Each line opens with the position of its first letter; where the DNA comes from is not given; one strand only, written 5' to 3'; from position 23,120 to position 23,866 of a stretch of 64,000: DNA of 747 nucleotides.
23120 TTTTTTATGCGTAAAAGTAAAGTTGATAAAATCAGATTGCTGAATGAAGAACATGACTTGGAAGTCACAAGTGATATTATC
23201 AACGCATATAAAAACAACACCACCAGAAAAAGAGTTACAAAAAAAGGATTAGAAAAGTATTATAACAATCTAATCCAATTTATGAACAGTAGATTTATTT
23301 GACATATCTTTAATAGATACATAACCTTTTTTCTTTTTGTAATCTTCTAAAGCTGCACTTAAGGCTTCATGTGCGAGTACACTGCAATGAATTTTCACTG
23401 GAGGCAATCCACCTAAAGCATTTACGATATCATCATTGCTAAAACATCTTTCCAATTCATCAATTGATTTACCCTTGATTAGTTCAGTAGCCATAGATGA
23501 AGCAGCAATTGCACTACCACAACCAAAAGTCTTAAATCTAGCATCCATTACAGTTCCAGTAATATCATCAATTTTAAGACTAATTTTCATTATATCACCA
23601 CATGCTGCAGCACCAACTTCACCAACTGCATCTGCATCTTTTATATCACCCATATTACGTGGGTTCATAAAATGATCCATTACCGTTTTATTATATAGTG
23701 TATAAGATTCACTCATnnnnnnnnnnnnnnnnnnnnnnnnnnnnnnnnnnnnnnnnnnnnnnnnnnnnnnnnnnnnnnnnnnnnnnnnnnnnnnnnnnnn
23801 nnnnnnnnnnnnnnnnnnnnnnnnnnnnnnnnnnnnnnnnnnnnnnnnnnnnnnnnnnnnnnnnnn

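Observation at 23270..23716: IscU Fe-S scaffold carried by the phage, alongside a Cas4-like nuclease that needs an Fe-S cluster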

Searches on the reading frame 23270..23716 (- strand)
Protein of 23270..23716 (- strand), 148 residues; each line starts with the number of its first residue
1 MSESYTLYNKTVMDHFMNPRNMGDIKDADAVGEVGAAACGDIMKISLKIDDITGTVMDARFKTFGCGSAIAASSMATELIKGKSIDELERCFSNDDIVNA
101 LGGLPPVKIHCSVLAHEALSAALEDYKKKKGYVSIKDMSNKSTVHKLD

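Call 4: search_protein_families(library=ncbifam, proteins=[window:23270-23716:-])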
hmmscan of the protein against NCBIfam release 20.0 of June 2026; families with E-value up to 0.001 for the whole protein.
window:23270-23716:- (148 aa): 4 families
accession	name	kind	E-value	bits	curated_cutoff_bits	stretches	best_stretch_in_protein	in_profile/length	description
TIGR03419.1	NifU_clost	equivalog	1.6e-51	173.8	187.9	1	8-130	1-120/121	Fe-S cluster assembly scaffold protein NifU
TIGR01999.1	iscU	equivalog_domain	8.9e-44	148.6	192.4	1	8-130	1-123/124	Fe-S cluster assembly scaffold IscU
TIGR02000.1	NifU_proper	equivalog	4.5e-43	147.7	273.3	1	8-128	4-123/290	Fe-S cluster assembly protein NifU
TIGR01994.1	SUF_scaf_2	equivalog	1.3e-17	64.1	92.5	1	6-90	3-85/137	Fe-S cluster assembly sulfur transfer protein SufU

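Call 5: search_protein_families(library=phrogs, proteins=[window:23270-23716:-])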
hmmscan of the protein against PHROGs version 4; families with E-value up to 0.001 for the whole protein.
window:23270-23716:- (148 aa): 1 family
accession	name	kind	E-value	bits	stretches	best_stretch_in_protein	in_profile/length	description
phrog_8429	-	moron, auxiliary metabolic gene and host takeover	2.7e-36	125.6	1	6-130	3-139/141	NifU-like Fe-S cluster assembly protein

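Call 6: search_protein_families(library=pfam, proteins=[window:23270-23716:-])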
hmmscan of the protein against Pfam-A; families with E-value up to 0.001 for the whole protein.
window:23270-23716:- (148 aa): 1 family
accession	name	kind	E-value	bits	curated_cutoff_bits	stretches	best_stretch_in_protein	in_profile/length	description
PF01592.21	NifU_N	-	1.1e-47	161.8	22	1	8-130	2-124/127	NifU-like N terminal domain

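Call 8: search_dna_similar(query=window:23270-23716:-, collection=phages, mode=protein, max_rows=40)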
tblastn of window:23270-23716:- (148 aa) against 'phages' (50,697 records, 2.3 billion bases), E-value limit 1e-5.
Records with a match: 15; places in all: 15; records where one place covers at least 80% of the query: 9.
Best place of each record, by identity: 60-80% 1; <60% 14.
By first word of the organism name: Bacteriophage 4; Listeria 4; Staphylococcus 3; Acinetobacter 2; Phage 1; Salmonella 1.
By host as written in the record: - 7; Listeria monocytogenes 4; Staphylococcus aureus 2; Salmonella enterica subsp. enterica serovar Kentucky 1; Staphylococcus aureus ISU935 1.
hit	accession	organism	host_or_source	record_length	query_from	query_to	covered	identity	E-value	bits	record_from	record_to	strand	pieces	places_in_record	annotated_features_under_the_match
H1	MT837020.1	Bacteriophage sp.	human fecal samples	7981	6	131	85%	60.3%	4e-32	125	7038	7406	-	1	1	record has no annotation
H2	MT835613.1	Bacteriophage sp.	human fecal samples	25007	6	129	84%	59.2%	2e-33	128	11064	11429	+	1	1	record has no annotation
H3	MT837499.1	Bacteriophage sp.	human fecal samples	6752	6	138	90%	53.7%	1e-32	126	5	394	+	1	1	record has no annotation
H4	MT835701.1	Bacteriophage sp.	human fecal samples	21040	7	129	83%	56.1%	3e-31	122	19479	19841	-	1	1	record has no annotation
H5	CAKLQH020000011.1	Acinetobacter phage MD-2021a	not known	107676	8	130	83%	45.2%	1e-27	112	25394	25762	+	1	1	iscU: NifU-like protein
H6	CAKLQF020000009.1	Acinetobacter phage MD-2021a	not known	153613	8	130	83%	45.2%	1e-27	112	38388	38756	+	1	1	iscU: NifU-like protein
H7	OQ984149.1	Phage C48C1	-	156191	7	129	83%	43.7%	6e-25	104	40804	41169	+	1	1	NifU-like Fe-S cluster assembly protein | hypothetical protein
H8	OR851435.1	Salmonella phage S.Kent 1-2-1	Salmonella enterica subsp. enterica ...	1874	8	101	64%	44.3%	7e-16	79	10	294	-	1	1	record has no annotation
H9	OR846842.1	Listeria phage LM 4-11-1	Listeria monocytogenes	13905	7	123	79%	32.8%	1e-6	52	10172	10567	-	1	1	record has no annotation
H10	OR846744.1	Listeria phage LM 4-11-1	Listeria monocytogenes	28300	7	123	79%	32.8%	1e-6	52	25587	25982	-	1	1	record has no annotation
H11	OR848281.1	Listeria phage LM 4-14-1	Listeria monocytogenes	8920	1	125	84%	28.9%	1e-5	49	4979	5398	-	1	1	record has no annotation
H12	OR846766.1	Listeria phage LM 4-11-1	Listeria monocytogenes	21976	1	125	84%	28.9%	1e-5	49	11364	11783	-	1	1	record has no annotation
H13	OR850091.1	Staphylococcus phage SA 1298 Kay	Staphylococcus aureus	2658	7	119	76%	31.5%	1e-8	57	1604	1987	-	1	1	record has no annotation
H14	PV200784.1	Staphylococcus phage ISU935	Staphylococcus aureus ISU935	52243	7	119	76%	31.5%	2e-8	57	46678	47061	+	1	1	Fe-S cluster assembly sulfur transfer protein SufU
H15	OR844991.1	Staphylococcus phage SA 1306 Kay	Staphylococcus aureus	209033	7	119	76%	31.5%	2e-8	57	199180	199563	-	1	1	record has no annotation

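Call 16: find_homologous_proteins(query=window:23270-23716:-)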
Query window:23270-23716:- (148 aa): 8000 proteins with E <= 0.001 among 8000 candidates; the best 120 are listed.
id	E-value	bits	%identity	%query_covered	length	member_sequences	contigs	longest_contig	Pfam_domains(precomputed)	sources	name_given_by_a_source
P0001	2.3e-79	282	95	92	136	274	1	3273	PF01592.22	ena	-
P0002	3.9e-77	275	89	100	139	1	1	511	PF01592.22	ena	-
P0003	2.9e-75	269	92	89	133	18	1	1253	PF01592.22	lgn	-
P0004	3.5e-75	269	91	91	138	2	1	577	PF01592.22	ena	-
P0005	3.6e-75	269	93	89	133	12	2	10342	PF01592.22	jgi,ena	jgi:nitrogen fixation NifU-like protein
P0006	5.0e-75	268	92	89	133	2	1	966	PF01592.22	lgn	-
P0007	3.7e-74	265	90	89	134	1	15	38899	PF01592.22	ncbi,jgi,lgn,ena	jgi:nitrogen fixation NifU-like protein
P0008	2.6e-73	263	90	89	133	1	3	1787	PF01592.22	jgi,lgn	jgi:nitrogen fixation NifU-like protein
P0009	1.1e-72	260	90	89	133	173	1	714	PF01592.22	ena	-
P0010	1.2e-72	260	89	89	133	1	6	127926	PF01592.22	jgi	jgi:nitrogen fixation NifU-like protein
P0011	7.4e-72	258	82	100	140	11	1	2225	PF01592.22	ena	-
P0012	9.3e-72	258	89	89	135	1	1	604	PF01592.22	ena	-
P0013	5.3e-71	255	90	89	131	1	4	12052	PF01592.22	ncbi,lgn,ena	-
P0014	5.3e-71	255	-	-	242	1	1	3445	PF01592.22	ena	-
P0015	7.4e-71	255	82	100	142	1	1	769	PF01592.22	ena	-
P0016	8.7e-71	254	97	80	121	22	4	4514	PF01592.22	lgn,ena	-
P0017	1.1e-70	254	82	100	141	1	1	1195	PF01592.22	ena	-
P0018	1.8e-70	253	88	89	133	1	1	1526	PF01592.22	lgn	-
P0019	1.9e-70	253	88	89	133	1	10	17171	PF01592.22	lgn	-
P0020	2.6e-70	253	89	88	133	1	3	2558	PF01592.22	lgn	-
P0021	3.0e-70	253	82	100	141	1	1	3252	PF01592.22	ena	-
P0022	3.5e-70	252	88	89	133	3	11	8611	PF01592.22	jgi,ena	-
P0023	4.9e-70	252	81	100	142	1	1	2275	PF01592.22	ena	-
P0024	5.8e-70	252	88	88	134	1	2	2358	PF01592.22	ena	-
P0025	6.9e-70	251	88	89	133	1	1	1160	PF01592.22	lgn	-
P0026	7.2e-70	251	87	89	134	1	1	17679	PF01592.22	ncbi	-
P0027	1.0e-69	251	89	89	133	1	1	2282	PF01592.22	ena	-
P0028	1.1e-69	251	89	89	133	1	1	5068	PF01592.22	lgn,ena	-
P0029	1.4e-69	250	87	89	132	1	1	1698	PF01592.22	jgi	jgi:nitrogen fixation NifU-like protein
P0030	2.0e-69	250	88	89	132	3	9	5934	PF01592.22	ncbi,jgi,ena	jgi:nitrogen fixation NifU-like protein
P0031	2.3e-69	250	82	100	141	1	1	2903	PF01592.22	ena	-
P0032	2.6e-69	250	84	91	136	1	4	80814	PF01592.22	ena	-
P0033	2.7e-69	250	86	89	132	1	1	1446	PF01592.22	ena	-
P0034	3.5e-69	249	81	100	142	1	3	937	PF01592.22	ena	-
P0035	3.7e-69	249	86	89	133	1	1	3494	PF01592.22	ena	-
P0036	4.2e-69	249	87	85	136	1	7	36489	PF01592.22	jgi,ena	jgi:nitrogen fixation NifU-like protein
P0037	5.7e-69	248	82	100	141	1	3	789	PF01592.22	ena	-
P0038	7.7e-69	248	86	89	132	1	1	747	PF01592.22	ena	-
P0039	7.8e-69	248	86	89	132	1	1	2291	PF01592.22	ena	-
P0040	1.0e-68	248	87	88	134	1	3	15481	PF01592.22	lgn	-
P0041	1.1e-68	248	84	91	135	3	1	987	PF01592.22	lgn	-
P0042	1.1e-68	248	86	88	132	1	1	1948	PF01592.22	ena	-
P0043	1.1e-68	248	87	85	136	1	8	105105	PF01592.22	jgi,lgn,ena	jgi:nitrogen fixation NifU-like protein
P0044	1.4e-68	247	85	89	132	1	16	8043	PF01592.22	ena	-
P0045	1.5e-68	247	85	89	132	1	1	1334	PF01592.22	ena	-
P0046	1.6e-68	247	86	89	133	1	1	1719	PF01592.22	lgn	-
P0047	1.7e-68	247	86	89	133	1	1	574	PF01592.22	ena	-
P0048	2.0e-68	247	85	89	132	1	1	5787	PF01592.22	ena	-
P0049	2.0e-68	247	85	89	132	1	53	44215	PF01592.22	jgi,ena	-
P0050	2.0e-68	247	85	89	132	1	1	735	PF01592.22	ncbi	-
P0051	2.0e-68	247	85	89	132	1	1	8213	PF01592.22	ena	-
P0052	2.2e-68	247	86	89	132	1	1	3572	PF01592.22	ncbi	-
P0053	2.2e-68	247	85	89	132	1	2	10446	PF01592.22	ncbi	-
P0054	2.2e-68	247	86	85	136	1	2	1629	PF01592.22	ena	-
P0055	2.2e-68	247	84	91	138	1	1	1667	PF01592.22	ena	-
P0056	2.9e-68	246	86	89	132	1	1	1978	PF01592.22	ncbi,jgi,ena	-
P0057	2.9e-68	246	86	89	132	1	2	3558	PF01592.22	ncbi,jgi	-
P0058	3.1e-68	246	85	89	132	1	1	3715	PF01592.22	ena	-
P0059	3.1e-68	246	87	85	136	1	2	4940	PF01592.22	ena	-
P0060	3.3e-68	246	86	88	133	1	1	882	PF01592.22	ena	-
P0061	3.7e-68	246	85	88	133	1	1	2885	PF01592.22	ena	-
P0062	3.7e-68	246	85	88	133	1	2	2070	PF01592.22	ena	-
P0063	3.7e-68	246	85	89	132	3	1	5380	PF01592.22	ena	-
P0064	3.8e-68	246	85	89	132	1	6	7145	PF01592.22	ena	-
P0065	4.0e-68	246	86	85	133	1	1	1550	PF01592.22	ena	-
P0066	4.1e-68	246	86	85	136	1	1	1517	PF01592.22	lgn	-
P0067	4.1e-68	246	86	84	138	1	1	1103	PF01592.22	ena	-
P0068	4.2e-68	246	85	89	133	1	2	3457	PF01592.22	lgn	-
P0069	4.2e-68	246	85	89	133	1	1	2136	PF01592.22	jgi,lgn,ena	jgi:nitrogen fixation NifU-like protein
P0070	5.1e-68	245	85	89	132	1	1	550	PF01592.22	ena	-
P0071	5.2e-68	245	85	89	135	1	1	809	PF01592.22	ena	-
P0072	5.2e-68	245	85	89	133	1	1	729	PF01592.22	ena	-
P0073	5.4e-68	245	85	89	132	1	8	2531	PF01592.22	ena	-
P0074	6.5e-68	245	85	89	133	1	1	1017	PF01592.22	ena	-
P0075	6.9e-68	245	85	88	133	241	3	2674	PF01592.22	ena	-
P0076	7.0e-68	245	85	89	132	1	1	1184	PF01592.22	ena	-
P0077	7.1e-68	245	86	89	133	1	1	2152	PF01592.22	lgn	-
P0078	7.4e-68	245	86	89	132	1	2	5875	PF01592.22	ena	-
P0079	7.5e-68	245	85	89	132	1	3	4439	PF01592.22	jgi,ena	-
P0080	7.6e-68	245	86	89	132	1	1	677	PF01592.22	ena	-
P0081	7.7e-68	245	85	88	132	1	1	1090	PF01592.22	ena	-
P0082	7.7e-68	245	86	88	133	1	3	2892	PF01592.22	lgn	-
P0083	8.0e-68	245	87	85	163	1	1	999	PF01592.22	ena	-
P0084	8.0e-68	245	85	88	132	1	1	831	PF01592.22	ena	-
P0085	8.1e-68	245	87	85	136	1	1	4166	PF01592.22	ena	-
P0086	8.3e-68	245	87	88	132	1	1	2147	PF01592.22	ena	-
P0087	8.3e-68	245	84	89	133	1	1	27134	PF01592.22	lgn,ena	-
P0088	8.6e-68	245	86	89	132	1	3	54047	PF01592.22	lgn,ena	-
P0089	9.6e-68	245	83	90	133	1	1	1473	PF01592.22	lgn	-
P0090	1.0e-67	244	85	89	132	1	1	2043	PF01592.22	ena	-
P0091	1.1e-67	244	85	89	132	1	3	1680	PF01592.22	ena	-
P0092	1.1e-67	244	85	88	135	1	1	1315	PF01592.22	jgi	jgi:nitrogen fixation NifU-like protein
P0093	1.1e-67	244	85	89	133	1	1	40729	PF01592.22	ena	-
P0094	1.2e-67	244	85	88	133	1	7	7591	PF01592.22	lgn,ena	-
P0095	1.2e-67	244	85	88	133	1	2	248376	PF01592.22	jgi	-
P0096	1.3e-67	244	85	88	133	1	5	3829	PF01592.22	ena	-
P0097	1.4e-67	244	85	89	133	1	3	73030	PF01592.22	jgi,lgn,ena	jgi:nitrogen fixation NifU-like protein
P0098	1.4e-67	244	85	89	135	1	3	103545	PF01592.22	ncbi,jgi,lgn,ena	jgi:nitrogen fixation NifU-like protein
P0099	1.4e-67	244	85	89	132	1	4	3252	PF01592.22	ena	-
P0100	1.4e-67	244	85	89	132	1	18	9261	PF01592.22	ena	-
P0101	1.4e-67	244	85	89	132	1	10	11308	PF01592.22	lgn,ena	-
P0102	1.4e-67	244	85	89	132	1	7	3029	PF01592.22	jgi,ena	-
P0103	1.5e-67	244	86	85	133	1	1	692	PF01592.22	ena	-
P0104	1.5e-67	244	86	85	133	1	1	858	PF01592.22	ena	-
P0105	1.5e-67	244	85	85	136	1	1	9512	PF01592.22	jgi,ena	jgi:nitrogen fixation NifU-like protein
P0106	1.6e-67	244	85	88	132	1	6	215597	PF01592.22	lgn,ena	-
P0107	1.7e-67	244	86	87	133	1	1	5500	PF01592.22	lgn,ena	-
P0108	1.8e-67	244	85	89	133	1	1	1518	PF01592.22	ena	-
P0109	1.8e-67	244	84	89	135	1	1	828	PF01592.22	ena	-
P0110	1.8e-67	244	83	91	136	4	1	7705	PF01592.22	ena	-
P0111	1.8e-67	244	84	88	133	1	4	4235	PF01592.22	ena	-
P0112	1.9e-67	244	85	89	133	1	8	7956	PF01592.22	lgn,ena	-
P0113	1.9e-67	244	84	89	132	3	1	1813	PF01592.22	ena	-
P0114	2.4e-67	243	85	89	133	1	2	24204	PF01592.22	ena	-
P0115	2.4e-67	243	85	89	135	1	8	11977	PF01592.22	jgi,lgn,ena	jgi:nitrogen fixation NifU-like protein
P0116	2.5e-67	243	83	88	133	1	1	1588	PF01592.22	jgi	jgi:nitrogen fixation NifU-like protein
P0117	2.6e-67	243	85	88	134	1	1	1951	PF01592.22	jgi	jgi:nitrogen fixation NifU-like protein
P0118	2.7e-67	243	84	89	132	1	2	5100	PF01592.22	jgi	jgi:nitrogen fixation NifU-like protein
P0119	2.8e-67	243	85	87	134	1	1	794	PF01592.22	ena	-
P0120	2.9e-67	243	84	87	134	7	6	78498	PF01592.22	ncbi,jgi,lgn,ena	jgi:nitrogen fixation NifU-like protein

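Call 17: find_related_loci(query=window:23270-23716:-, collection=viral_contigs, flank=10000)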
Query window:23270-23716:- (148 aa) in viral_contigs; peptide patterns used: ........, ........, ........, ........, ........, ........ (x = any residue, [..] = any of these).
600 stretches matched a pattern (row limit reached: there are more); 597 encode a relative of the query (tblastn E <= 1e-3); the best 80 are kept; 80 distinct loci.
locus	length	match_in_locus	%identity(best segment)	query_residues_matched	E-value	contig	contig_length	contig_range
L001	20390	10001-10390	95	1-130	4e-82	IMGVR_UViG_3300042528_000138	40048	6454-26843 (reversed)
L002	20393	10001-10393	89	1-131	1e-77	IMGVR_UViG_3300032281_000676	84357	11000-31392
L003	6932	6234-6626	89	1-131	3e-77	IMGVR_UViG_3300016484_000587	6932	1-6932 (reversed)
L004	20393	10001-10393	87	1-131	5e-76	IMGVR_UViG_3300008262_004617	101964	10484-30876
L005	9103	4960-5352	85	1-131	2e-75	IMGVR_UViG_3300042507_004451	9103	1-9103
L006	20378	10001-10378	87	1-126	8e-73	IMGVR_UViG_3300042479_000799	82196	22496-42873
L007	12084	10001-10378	78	1-129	4e-64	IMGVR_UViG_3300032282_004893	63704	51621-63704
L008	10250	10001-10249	94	1-83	3e-49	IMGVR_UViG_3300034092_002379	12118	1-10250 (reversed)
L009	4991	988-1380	53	4-134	8e-44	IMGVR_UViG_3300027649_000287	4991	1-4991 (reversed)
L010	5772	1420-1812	55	8-137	9e-44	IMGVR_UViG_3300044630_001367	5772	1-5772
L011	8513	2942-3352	49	3-146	8e-43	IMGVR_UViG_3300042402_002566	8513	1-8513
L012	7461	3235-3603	56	8-129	1e-42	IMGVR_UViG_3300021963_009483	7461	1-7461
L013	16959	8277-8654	54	8-132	1e-42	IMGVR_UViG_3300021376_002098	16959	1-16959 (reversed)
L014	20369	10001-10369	55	8-129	5e-42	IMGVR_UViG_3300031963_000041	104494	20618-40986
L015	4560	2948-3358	48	3-146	7e-42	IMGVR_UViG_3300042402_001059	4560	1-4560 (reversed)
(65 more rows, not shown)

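Call 18: find_related_loci(query=window:23270-23716:-, collection=genome_contigs, flank=6000)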
Query window:23270-23716:- (148 aa) in genome_contigs; peptide patterns used: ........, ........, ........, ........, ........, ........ (x = any residue, [..] = any of these).
600 stretches matched a pattern (row limit reached: there are more); 597 encode a relative of the query (tblastn E <= 1e-3); the best 80 are kept; 80 distinct loci.
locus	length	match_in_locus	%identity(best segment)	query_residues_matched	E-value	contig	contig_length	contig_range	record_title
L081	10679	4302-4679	81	1-129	7e-66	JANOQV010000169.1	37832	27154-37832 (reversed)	MAG: Pedosphaera sp. isolate VAR_4_metabat_254_sub VAR_4_k141_3494648, whole genome shotgun sequence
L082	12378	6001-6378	73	2-130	1e-61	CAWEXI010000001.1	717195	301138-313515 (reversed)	MAG: uncultured Verrucomicrobiae bacterium isolate MFD09671.bin.2.80 genome assembly, contig: contig_11377, whole genome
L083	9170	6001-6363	61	8-131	3e-47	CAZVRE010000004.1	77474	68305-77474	MAG TPA_asm: uncultured Ruminococcus sp. isolate SRP315200_co2_822 genome assembly, contig: NODE_69_length_77474_cov_14.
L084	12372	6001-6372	60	6-131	8e-46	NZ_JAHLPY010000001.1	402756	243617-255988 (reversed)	Anaerostipes sp. MSJ-23 M-23_ctg00001, whole genome shotgun sequence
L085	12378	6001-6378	58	3-129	1e-45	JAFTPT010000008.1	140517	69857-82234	MAG: Blautia sp. isolate RGIG4038 Roe_deer_Cecum-5__c1577, whole genome shotgun sequence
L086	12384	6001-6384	63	1-131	5e-45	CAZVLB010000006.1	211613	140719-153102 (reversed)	MAG TPA_asm: uncultured Ignavibacteria bacterium isolate SRP141376_co2_208 genome assembly, contig: NODE_85_length_21161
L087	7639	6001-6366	58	7-131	6e-45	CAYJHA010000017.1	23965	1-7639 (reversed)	MAG TPA_asm: uncultured Bacteroides sp. isolate ERP123703_co1_73 genome assembly, contig: NODE_2142_length_23965_cov_24.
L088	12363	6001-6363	57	7-130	5e-44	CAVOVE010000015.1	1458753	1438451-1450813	MAG: uncultured Candidatus Rokubacteria bacterium isolate MFD09779.bin.2.198 genome assembly, contig: contig_8186, whole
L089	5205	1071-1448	56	8-132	7e-44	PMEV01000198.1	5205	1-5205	MAG: Bryobacterales bacterium isolate fen_330 73.20120700_E1D.21_contig_1733, whole genome shotgun sequence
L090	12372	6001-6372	57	5-129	1e-43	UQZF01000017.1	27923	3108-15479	uncultured Clostridiales bacterium isolate UMGS782 genome assembly, contig: NODE_450_length_27923_cov_5.783874, whole ge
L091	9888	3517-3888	59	8-130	3e-43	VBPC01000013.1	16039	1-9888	MAG: Candidatus Rokuibacteriota bacterium isolate AR_45 14_0927_12_20cm_scaffold_4803, whole genome shotgun sequence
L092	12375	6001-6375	57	8-131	4e-43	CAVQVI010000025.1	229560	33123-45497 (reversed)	MAG: uncultured Acidobacteriota bacterium isolate MFD10007.bin.2.204 genome assembly, contig: contig_5626, whole genome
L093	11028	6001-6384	55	3-129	4e-43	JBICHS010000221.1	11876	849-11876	MAG: Phycisphaeraceae bacterium JB051 k141_194682, whole genome shotgun sequence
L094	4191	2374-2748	57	8-131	9e-43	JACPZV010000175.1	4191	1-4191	MAG: Acidobacteria bacterium isolate NC_groundwater_899_Pr1_S-0.2um_65_15 Montesol18-Sp2_coassembly_scaffold_296753, who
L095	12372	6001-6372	56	8-130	1e-42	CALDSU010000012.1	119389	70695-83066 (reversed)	MAG: uncultured Bryobacteraceae bacterium isolate N1_Bin_METABAT__221_1 genome assembly, contig: c_000002683130, whole g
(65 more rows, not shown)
